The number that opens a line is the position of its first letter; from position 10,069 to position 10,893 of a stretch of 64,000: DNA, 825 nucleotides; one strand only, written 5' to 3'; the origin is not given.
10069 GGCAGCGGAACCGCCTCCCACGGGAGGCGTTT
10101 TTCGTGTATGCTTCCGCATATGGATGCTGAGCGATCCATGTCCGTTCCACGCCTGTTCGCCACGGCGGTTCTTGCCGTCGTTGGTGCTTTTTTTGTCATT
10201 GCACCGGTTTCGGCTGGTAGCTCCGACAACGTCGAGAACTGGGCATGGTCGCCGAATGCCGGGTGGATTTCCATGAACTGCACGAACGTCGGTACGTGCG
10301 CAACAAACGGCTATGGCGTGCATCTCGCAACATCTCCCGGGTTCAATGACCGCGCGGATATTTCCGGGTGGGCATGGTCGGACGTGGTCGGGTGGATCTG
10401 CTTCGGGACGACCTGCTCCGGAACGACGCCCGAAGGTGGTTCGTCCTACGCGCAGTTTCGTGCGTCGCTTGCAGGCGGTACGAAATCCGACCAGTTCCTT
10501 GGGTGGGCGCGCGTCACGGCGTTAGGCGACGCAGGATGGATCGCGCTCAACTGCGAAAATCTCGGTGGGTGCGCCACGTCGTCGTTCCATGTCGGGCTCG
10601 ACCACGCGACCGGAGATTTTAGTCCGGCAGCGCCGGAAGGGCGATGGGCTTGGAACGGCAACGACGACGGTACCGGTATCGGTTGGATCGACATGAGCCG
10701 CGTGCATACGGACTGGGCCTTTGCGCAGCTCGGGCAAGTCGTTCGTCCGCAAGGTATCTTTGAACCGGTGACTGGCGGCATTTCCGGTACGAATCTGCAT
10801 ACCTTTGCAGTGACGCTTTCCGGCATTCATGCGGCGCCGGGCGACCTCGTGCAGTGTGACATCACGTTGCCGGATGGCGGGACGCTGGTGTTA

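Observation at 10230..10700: Undescribed Trp-rich tetra-repeat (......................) in the 525-aa secreted protein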

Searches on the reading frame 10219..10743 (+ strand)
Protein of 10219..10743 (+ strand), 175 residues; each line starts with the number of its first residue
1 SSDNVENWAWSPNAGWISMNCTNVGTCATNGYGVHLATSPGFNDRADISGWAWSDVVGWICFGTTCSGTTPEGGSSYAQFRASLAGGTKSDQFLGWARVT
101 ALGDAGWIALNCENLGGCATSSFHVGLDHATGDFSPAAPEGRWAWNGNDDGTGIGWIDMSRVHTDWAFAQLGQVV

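Call 27: search_solved_structures(query=window:10219-10743:+, max_evalue=10)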
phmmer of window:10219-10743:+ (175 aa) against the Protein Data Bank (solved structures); distinct sequences matched with E-value up to 10: 18.
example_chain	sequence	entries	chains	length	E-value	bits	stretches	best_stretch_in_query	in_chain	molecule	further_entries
1r5v_B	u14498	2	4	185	0.96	12.6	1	130-171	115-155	MHC H2-IE-beta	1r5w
2fse_B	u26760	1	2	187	1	12.5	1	130-171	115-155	HLA class II histocompatibility antigen, DRB1-1 beta chain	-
3qiu_B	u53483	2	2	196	1.1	12.4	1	130-171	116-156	MHC CLASS II H2-IA-BETA CHAIN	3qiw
3qib_B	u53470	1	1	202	1.1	12.4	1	130-171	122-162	MHC class II E-beta-k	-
4p2q_B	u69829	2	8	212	1.2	12.2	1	130-171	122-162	MHC class II E-beta-k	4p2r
1ieb_B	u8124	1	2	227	1.3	12.1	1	130-171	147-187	MHC CLASS II I-EK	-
7rdv_B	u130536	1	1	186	1.7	11.7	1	124-171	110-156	H-2 class II histocompatibility antigen, A-D beta chain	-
1f3j_B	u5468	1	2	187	1.8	11.7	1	124-171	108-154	MHC CLASS II NOD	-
1iak_B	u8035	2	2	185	1.9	11.6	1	124-171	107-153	MHC CLASS II I-AK | H-2 CLASS II HISTOCOMPATIBILITY ANTIGEN, A-K BETA CHAIN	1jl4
9l1l_B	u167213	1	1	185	1.9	11.6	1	124-171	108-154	H-2 class II histocompatibility antigen, A-K beta chain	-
1d9k_D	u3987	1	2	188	1.9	11.6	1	124-171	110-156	MHC I-AK B CHAIN (BETA CHAIN)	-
9cym_B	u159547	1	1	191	2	11.5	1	124-171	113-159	H-2 class II histocompatibility antigen, A beta chain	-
2pxy_D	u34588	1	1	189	2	11.5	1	124-171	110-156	H-2 class II histocompatibility antigen, A-U beta chain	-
1k2d_B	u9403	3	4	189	2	11.5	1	124-171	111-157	H-2 class II histocompatibility antigen, A-U beta chain | H-2 class II histocompatibility antigen, A-U beta chain precursor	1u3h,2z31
9cyl_B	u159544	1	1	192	2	11.5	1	124-171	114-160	H-2 class II histocompatibility antigen, A beta chain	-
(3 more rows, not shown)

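Call 31: predict_structure(alignment_id=A3)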
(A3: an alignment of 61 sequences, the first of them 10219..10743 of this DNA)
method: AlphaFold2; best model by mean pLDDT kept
length: 175 residues; sequences in the alignment: 61
mean_pLDDT: 92.2   pTM: 0.89
mean pLDDT of the five models: 92.2, 91.6, 91.5, 91.4, 90.9
residues with pLDDT >= 90: 132; 70-90: 37; 50-70: 5; < 50: 1
segments of 3 or more residues with pLDDT < 50: none
pLDDT, mean of each block of 10 residues (from residue 1): 87 97 84 95 95 97 98 97 89 97 97 89 93 86 94 96 90 64
secondary structure, 60 per line:
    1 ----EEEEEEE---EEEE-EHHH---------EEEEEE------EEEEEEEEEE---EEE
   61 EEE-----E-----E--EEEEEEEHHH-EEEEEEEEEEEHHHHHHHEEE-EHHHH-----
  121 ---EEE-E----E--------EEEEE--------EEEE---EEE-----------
elements in order: E5-11 E15-18 E33-38 E45-54 E58-63 E78-84 E89-99 H100-106 E107-109 H112-115 E124-126 E142-146 E155-158 E162-164

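Call 34: fold_search(model_id=the predicted structure, library=pdb)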
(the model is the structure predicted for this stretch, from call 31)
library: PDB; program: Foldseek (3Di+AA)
matches with E <= 10: 206; with E <= 0.001: 0
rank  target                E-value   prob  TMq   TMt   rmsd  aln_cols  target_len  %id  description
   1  9hag                  1.6e-01  0.47  0.32  0.44   8.3       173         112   12  De novo designed beta barrel fold BBF-14 (released 2024-12-18)
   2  6in8                  4.5e-01  0.07  0.22  0.16  14.4       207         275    7  Crystal structure of MucB (released 2019-07-24)
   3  6czj_B                6.6e-01  0.60  0.42  0.61   4.2       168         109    7  Structure of a redesigned beta barrel, b10 (released 2018-09-19)
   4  6czh_A                7.4e-01  0.33  0.31  0.46   5.0       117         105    9  Structure of a redesigned beta barrel, mFAP0, bound to DFHBI (released 2018-09-19)
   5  6czh_B                1.1e+00  0.33  0.31  0.45   3.6       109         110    9  Structure of a redesigned beta barrel, mFAP0, bound to DFHBI (released 2018-09-19)
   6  6in9_B                1.1e+00  0.05  0.21  0.16  15.4       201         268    7  Crystal structure of MucB in complex with MucA(peri) (released 2019-07-24)
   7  6d0t_A                1.5e+00  0.20  0.34  0.48   6.1       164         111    7  De novo design of a fluorescence-activating beta barrel - BB1 (released 2018-09-19)
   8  9hac_A                1.6e+00  0.05  0.20  0.26   9.4       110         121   12  De novo designed BBF-14 beta barrel with computationally designed BBF-14_b4 binder (released 2024-12-18)
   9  1jmx_A                2.0e+00  0.25  0.39  0.16   4.6       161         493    9  crystal structure of a quinohemoprotein amine dehydrogenase from pseudomonas putida (released 2002-01-16)
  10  4gb5                  2.1e+00  0.01  0.09  0.11  16.4        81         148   14  Crystal structure of Kfla4162 protein from Kribbella flavida (released 2012-09-26)
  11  6czi_A                2.3e+00  0.23  0.39  0.57   4.6       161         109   10  Structure of a redesigned beta barrel, mFAP1, bound to DFHBI (released 2018-09-19)
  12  6ohh_B                2.3e+00  0.16  0.30  0.40   5.3       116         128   11  Structure of EF1p2_mFAP2b bound to DFHBI (released 2020-04-08)
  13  6in9_A                2.3e+00  0.03  0.21  0.16  14.7       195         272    7  Crystal structure of MucB in complex with MucA(peri) (released 2019-07-24)
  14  1s2b                  2.4e+00  0.01  0.12  0.11  16.1       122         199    7  Structure of SCP-B the first member of the Eqolisin family of Peptidases to have its structure determined (released 2004-04-27)
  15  8ah9                  2.5e+00  0.11  0.32  0.45   8.8       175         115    5  De novo retro-aldolase RAbetaB-16.1 (released 2023-08-16)
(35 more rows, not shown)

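Call 44: find_homologous_proteins(query=A4, max_evalue=0.001)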
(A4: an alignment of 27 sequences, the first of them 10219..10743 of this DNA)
Query A4 (27 sequences) (175 aa, profile of the alignment): 2073 proteins with E <= 0.001 among 4914 candidates; the best 120 are listed.
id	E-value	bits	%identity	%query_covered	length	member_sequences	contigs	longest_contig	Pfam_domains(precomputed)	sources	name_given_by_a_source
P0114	7.6e-39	151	34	69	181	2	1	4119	-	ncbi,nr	ncbi:MAG: hypothetical protein QNL88_05410 [Acidobacteriota bacterium]|nr:hypothetical protein [Acid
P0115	7.8e-38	148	40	70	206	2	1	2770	-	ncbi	-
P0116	1.5e-37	147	31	71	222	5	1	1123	-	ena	-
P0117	2.1e-37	146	35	73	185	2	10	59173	-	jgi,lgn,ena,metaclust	metaclust:\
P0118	2.2e-37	146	31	94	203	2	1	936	-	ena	-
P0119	4.0e-37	146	36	93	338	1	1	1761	-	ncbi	-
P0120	4.5e-37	145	62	67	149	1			-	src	-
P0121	5.0e-37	145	30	71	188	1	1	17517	-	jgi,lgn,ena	jgi:hypothetical protein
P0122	1.3e-36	144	34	69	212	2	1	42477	PF07538.17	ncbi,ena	-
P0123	1.3e-36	144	34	71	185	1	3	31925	-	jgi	-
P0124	1.9e-36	143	37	72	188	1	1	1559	-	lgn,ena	-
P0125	2.0e-36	143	33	69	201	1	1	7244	-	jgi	jgi:hypothetical protein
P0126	2.4e-36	143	36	69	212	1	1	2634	-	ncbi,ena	-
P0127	3.0e-36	143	35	69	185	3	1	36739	-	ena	-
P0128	6.3e-36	142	32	85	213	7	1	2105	-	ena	-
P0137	4.8e-34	136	34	72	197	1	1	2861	PF07538.17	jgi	-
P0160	6.2e-32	129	37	67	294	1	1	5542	PF07538.17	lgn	-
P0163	1.1e-31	128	34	76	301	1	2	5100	PF07538.17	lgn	-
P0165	2.0e-31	127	37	36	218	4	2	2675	PF07538.17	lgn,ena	-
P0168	3.5e-31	126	34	67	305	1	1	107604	PF02412.24,PF07538.17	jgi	jgi:hypothetical protein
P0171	4.6e-31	126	38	71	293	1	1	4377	PF07538.17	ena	-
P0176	1.1e-30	125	42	38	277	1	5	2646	PF18884.6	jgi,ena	-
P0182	3.2e-30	123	39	44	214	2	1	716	PF07538.17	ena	-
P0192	7.5e-30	122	43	40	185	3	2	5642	PF07538.17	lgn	-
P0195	9.1e-30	122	43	40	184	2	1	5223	PF07538.17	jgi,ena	-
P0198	1.3e-29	121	45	35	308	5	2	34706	PF07963.18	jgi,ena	-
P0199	1.4e-29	121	44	36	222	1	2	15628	PF07538.17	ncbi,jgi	ncbi:MAG: hypothetical protein ACYS83_07890 [Planctomycetota bacterium]|jgi:hypothetical protein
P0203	2.2e-29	120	34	66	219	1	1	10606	PF07538.17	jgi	-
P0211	4.5e-29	119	41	37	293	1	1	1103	PF07538.17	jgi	jgi:hypothetical protein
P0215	6.9e-29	119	43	40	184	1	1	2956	PF07538.17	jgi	jgi:hypothetical protein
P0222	1.0e-28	118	40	44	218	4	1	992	PF07538.17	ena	-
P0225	1.3e-28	118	46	34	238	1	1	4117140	-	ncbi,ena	-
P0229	1.3e-28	118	41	36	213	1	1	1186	PF07538.17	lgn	-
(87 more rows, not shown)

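Call 46: search_protein_families(library=pfam, proteins=[P0114, P0122, P0137, P0199, P0225, P0168, P0176, P0117, P0160, P0163], max_evalue=1)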
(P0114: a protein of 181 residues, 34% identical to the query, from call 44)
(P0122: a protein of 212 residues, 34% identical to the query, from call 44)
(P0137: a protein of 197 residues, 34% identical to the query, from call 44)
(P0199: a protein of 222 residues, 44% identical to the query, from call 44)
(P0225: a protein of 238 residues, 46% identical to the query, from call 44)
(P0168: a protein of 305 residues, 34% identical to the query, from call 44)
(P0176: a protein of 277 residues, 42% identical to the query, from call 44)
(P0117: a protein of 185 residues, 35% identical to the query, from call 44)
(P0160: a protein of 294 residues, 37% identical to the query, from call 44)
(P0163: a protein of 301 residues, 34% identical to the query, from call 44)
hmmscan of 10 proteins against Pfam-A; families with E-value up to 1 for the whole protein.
P0114 (181 aa): 2 families
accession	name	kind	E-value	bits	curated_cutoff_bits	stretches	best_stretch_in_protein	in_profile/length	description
PF19809.4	DUF6292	-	0.00088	20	27.1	0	126-162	43-81/88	Family of unknown function (DUF6292)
PF25112.1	zf-AtTam37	-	0.33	12.2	27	0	58-80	14-36/111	AtTam37 zinc finger region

P0122 (212 aa): 2 families
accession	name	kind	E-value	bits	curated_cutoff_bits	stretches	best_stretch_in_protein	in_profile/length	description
PF07538.16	ChW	-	0.00033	20.8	22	0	123-144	3-23/35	Clostridial hydrophobic W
PF25112.1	zf-AtTam37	-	0.15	13.2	27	0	88-112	14-38/111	AtTam37 zinc finger region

P0137 (197 aa): 1 family
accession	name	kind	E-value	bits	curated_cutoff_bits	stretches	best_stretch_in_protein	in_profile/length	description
PF20620.4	DUF6805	-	0.31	11.8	27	0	97-122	29-54/133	Family of unknown function (DUF6805)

P0199 (222 aa): 1 family
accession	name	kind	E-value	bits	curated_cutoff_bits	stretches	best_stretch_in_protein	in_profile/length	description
PF07538.16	ChW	-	4.7e-05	23.5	22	1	68-89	3-23/35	Clostridial hydrophobic W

P0225 (238 aa): 3 families
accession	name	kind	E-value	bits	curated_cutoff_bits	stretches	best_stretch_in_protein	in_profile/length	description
PF13405.12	EF-hand_6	-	0.0041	17.2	25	0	212-226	10-24/30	EF-hand domain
PF00036.39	EF-hand_1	-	0.018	15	25.4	0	179-198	8-27/29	EF hand domain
PF00404.24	Dockerin_1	-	0.048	14.3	22.9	2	181-223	3-48/57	Dockerin type I domain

P0168 (305 aa): 4 families
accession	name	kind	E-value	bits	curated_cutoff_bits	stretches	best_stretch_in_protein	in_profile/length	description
PF02412.23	TSP_3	-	9.3e-06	25.7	25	1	177-197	14-34/36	Thrombospondin type 3 repeat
PF18884.5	TSP3_bac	-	0.014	15.7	25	0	178-187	1-10/22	Bacterial TSP3 repeat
PF00008.33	EGF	-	0.03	15.1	21.5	0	83-93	6-14/32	EGF-like domain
PF13663.11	DUF4148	-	0.29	12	27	1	1-35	1-34/62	Domain of unknown function (DUF4148)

P0176 (277 aa): 1 family
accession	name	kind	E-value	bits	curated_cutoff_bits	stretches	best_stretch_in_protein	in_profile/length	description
PF18884.5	TSP3_bac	-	6.3e-09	36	25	3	235-256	1-22/22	Bacterial TSP3 repeat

P0117 (185 aa): 2 families
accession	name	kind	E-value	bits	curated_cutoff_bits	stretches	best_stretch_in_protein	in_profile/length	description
PF24127.1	DUF7395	-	0.096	13.1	27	1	124-137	23-36/49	Domain of unknown function (DUF7395)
PF15170.11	CaM-KIIN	-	0.12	13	27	0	137-159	10-32/79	Calcium/calmodulin-dependent protein kinase II inhibitor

P0160 (294 aa): 1 family
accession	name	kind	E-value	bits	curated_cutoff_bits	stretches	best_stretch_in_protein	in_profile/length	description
PF25112.1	zf-AtTam37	-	0.24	12.6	27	0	197-221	14-38/111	AtTam37 zinc finger region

P0163 (301 aa): 3 families
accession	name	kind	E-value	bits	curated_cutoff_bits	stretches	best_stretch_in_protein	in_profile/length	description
PF25112.1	zf-AtTam37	-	0.014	16.5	27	0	64-87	13-36/111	AtTam37 zinc finger region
PF12656.12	G-patch_2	-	0.13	12.8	26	0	84-103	13-32/61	G-patch domain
PF12539.13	Csm1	-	0.17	12.9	22.6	0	143-164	25-46/84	Chromosome segregation protein Csm1/Pcs1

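Call 47: search_protein_representatives(alignment_id=A4)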
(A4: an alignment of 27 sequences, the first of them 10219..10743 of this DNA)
Query: 27 sequences, 168 profile positions. Proteins with E-value up to 0.001 (for the whole library): 8391; up to 1e-10: 5288; up to 1e-30: 220. The best 150 are listed.
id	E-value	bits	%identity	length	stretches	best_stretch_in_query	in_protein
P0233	2.1e-66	239.2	-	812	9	4-109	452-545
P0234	8.5e-64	230.7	-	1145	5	2-100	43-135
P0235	1.2e-62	226.9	-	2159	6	5-135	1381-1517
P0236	1.4e-61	223.5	-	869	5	3-109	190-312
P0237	2.4e-59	216.2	-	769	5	4-117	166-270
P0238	1.1e-56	207.6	-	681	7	5-151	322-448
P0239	2.1e-55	203.3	-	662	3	4-154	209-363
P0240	2.3e-55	203.2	-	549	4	4-105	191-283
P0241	3.5e-55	202.7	-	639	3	3-154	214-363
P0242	4.1e-55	202.4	-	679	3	3-155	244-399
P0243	1.0e-54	201.1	-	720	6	6-154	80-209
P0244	1.4e-54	200.7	-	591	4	3-154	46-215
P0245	2.3e-54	200.0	-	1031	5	6-154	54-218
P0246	2.5e-53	196.6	-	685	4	4-155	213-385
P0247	3.0e-53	196.3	-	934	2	3-156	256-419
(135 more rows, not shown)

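Call 52: search_protein_families(library=pfam, proteins=[window:10219-10743:+], max_evalue=10)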
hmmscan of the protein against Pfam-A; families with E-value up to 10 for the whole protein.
window:10219-10743:+ (175 aa): 0 families

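Call 54: search_dna_similar(query=window:10219-10743:+, collection=phages, mode=protein, max_rows=12, max_evalue=0.01)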
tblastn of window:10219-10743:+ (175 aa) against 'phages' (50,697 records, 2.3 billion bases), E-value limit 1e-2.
No match.

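Call 56: search_dna_similar(query=window:10219-10743:+, collection=plasmids, mode=protein, max_rows=12, max_evalue=0.01)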
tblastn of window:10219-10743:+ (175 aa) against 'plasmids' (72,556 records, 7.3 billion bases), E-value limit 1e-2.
No match.

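Call 68: fold_search(model_id=the predicted structure, library=viral)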
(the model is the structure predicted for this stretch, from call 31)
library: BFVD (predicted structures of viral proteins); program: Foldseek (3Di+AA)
matches with E <= 10: 200; with E <= 0.001: 0
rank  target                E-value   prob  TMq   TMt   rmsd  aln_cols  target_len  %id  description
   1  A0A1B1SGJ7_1          4.2e-01  0.03  0.12  0.04  14.3       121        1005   10  (no name in the UniProt tables at hand)
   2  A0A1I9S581            4.9e-01  0.04  0.12  0.03  12.0       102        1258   10  (no name in the UniProt tables at hand)
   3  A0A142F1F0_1          8.6e-01  0.02  0.11  0.05  12.1        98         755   10  Putative tail fiber protein [Bacillus phage Shbh1]
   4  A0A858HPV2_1          1.1e+00  0.09  0.12  0.07   7.3        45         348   13  RNA-directed RNA polymerase (Fragment) [Riboviria sp.]
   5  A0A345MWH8            1.1e+00  0.07  0.15  0.24   7.0        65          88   14  (no name in the UniProt tables at hand)
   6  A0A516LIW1            1.1e+00  0.04  0.15  0.19  10.8        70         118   14  (no name in the UniProt tables at hand)
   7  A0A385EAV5            1.2e+00  0.05  0.12  0.18   9.6        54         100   13  Uncharacterized protein [Caulobacter phage CcrPW]
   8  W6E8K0                1.3e+00  0.09  0.18  0.26   5.2        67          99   10  Uncharacterized protein [Rhizobium phage vB_RglS_P106B]
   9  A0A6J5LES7            1.3e+00  0.03  0.13  0.15  16.2       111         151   14  Uncharacterized protein [uncultured Caudovirales phage]
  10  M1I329                1.3e+00  0.02  0.15  0.15  17.0       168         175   11  (no name in the UniProt tables at hand)
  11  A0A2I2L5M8            1.4e+00  0.03  0.15  0.15   9.1        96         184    8  Uncharacterized protein [Orpheovirus IHUMI-LCC2]
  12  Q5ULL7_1              1.5e+00  0.02  0.15  0.04  14.9       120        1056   12  Orf97 [Lactobacillus phage LP65]
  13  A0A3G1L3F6            1.9e+00  0.08  0.22  0.24  15.6       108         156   17  Outer membrane protein beta-barrel domain-containing protein [Synechococcus phage S-CBWM1]
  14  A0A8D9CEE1            1.9e+00  0.04  0.12  0.14   5.5        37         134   14  Uncharacterized protein [uncultured marine phage]
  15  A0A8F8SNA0            1.9e+00  0.03  0.19  0.20  14.9       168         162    7  (no name in the UniProt tables at hand)
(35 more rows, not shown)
